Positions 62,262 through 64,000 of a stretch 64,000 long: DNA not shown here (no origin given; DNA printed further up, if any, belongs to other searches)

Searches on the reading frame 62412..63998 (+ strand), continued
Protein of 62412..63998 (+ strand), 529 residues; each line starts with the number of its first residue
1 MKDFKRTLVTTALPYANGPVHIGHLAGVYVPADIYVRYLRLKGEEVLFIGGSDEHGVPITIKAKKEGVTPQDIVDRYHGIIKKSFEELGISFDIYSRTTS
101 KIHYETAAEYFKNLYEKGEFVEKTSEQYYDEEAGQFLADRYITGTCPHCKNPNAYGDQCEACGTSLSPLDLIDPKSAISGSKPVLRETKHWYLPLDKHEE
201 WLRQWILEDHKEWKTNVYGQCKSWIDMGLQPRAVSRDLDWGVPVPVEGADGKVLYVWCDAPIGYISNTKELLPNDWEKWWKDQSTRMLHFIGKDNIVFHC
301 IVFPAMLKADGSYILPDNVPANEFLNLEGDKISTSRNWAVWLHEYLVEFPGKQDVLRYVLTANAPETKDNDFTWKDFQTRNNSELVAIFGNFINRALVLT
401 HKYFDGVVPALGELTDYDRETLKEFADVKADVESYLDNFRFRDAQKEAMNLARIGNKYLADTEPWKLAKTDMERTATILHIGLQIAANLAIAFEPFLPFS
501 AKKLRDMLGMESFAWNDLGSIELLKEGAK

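Call 56: find_encoding_contigs(protein=P0020, flank=800, max_places=10)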
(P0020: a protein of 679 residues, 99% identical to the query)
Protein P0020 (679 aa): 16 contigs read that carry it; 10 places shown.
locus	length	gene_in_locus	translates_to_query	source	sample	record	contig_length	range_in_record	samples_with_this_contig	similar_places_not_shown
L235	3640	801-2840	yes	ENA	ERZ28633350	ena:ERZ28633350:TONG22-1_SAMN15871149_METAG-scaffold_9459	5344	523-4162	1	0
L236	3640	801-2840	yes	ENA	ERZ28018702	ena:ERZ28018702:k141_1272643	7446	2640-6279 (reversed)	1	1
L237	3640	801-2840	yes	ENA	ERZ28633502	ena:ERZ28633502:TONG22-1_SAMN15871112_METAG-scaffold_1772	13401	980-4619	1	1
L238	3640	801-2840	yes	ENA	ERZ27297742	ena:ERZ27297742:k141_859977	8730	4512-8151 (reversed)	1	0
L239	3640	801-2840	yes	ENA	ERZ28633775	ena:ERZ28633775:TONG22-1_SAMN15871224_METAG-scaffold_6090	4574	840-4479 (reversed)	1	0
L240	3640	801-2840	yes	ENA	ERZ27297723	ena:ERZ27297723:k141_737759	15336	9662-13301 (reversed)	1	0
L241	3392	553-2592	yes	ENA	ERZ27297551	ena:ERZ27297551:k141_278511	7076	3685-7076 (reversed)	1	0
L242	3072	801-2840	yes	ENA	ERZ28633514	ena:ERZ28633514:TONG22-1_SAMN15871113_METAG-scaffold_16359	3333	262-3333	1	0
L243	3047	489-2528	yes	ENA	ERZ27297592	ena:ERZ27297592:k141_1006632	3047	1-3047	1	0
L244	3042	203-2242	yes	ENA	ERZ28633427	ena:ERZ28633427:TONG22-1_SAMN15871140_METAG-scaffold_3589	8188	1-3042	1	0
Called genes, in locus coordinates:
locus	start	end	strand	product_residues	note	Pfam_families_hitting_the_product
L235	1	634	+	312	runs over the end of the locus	-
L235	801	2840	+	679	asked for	PF00133:tRNA-synt_1, PF09334:tRNA-synt_1g, PF08264:Anticodon_1 (weak), PF19303:Anticodon_3, PF01588:tRNA_bind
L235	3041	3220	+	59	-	PF04024:PspC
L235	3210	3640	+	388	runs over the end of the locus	-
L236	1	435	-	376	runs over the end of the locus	-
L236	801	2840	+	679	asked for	PF00133:tRNA-synt_1, PF09334:tRNA-synt_1g, PF08264:Anticodon_1 (weak), PF19303:Anticodon_3, PF01588:tRNA_bind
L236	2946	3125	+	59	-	PF04024:PspC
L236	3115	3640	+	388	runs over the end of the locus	-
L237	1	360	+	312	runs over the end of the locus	-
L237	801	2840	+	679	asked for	PF00133:tRNA-synt_1, PF09334:tRNA-synt_1g, PF08264:Anticodon_1 (weak), PF19303:Anticodon_3, PF01588:tRNA_bind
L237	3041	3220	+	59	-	PF04024:PspC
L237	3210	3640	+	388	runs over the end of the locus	-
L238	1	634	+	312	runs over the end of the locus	-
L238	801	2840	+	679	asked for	PF00133:tRNA-synt_1, PF09334:tRNA-synt_1g, PF08264:Anticodon_1 (weak), PF19303:Anticodon_3, PF01588:tRNA_bind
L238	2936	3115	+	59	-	PF04024:PspC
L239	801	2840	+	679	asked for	PF00133:tRNA-synt_1, PF09334:tRNA-synt_1g, PF08264:Anticodon_1 (weak), PF19303:Anticodon_3, PF01588:tRNA_bind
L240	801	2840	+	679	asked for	PF00133:tRNA-synt_1, PF09334:tRNA-synt_1g, PF08264:Anticodon_1 (weak), PF19303:Anticodon_3, PF01588:tRNA_bind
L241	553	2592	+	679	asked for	PF00133:tRNA-synt_1, PF09334:tRNA-synt_1g, PF08264:Anticodon_1 (weak), PF19303:Anticodon_3, PF01588:tRNA_bind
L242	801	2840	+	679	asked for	PF00133:tRNA-synt_1, PF09334:tRNA-synt_1g, PF08264:Anticodon_1 (weak), PF19303:Anticodon_3, PF01588:tRNA_bind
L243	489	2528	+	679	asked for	PF00133:tRNA-synt_1, PF09334:tRNA-synt_1g, PF08264:Anticodon_1 (weak), PF19303:Anticodon_3, PF01588:tRNA_bind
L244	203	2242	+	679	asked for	PF00133:tRNA-synt_1, PF09334:tRNA-synt_1g, PF08264:Anticodon_1 (weak), PF19303:Anticodon_3, PF01588:tRNA_bind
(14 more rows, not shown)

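Call 74: search_protein_families(library=ncbifam, proteins=[L207:3902-4354:+], max_evalue=0.001)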
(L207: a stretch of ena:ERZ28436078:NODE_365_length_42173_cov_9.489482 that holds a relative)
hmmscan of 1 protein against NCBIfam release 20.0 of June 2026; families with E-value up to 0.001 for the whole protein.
L207:3902-4354:+ (150 aa): 2 families
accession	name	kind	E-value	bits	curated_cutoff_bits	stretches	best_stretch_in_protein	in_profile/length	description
NF033573.1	transpos_IS200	equivalog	1.2e-21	77.3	55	1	3-117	8-126/126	IS200/IS605 family transposase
NF047646.1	REP_Tyr_transpos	equivalog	0.00081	19.3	80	0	40-102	45-113/146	REP-associated tyrosine transposase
